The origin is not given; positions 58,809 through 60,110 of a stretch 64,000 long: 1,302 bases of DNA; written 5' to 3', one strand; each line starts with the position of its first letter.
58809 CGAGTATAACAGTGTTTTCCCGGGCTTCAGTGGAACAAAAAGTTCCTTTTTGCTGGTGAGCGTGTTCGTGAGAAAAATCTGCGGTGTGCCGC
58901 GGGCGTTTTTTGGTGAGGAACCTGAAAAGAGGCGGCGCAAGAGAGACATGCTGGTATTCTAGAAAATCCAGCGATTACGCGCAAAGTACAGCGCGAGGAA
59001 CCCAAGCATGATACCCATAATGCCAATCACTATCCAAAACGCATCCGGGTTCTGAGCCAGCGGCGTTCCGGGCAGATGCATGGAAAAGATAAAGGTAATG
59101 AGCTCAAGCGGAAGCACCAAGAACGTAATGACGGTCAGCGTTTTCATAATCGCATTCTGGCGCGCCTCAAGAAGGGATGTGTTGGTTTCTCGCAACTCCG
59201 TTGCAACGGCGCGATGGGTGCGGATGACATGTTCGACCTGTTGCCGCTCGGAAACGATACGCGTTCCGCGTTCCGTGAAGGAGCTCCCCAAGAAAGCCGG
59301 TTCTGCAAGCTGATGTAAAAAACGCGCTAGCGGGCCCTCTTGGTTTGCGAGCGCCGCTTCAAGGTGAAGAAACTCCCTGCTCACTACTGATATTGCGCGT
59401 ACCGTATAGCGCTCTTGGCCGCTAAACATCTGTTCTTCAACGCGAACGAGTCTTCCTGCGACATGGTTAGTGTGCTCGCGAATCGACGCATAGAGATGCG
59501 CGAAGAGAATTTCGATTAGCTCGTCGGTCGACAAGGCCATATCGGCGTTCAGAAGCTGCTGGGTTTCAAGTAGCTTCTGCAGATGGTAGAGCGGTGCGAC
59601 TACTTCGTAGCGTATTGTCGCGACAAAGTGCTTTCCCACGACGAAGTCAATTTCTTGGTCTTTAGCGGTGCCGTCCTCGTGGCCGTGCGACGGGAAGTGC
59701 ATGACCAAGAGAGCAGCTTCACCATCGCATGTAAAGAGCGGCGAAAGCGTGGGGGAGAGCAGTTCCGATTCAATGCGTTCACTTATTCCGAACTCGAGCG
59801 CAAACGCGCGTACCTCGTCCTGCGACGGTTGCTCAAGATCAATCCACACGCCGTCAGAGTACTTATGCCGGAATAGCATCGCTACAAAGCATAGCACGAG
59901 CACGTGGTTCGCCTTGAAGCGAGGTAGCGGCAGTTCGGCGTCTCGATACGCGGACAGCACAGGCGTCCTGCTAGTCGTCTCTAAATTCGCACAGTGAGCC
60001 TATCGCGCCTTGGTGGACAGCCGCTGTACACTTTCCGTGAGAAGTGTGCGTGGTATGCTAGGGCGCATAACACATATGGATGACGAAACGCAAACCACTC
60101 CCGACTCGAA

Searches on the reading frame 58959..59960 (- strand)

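Call 49: search_protein_families(library=pfam, proteins=[window:58959-59960:-], max_evalue=0.001)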
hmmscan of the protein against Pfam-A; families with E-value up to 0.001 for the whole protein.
window:58959-59960:- (333 aa): 1 family
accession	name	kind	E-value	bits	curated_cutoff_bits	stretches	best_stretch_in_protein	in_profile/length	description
PF01544.23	CorA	-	1.4e-38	133.4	27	1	36-328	3-292/292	CorA-like Mg2+ transporter protein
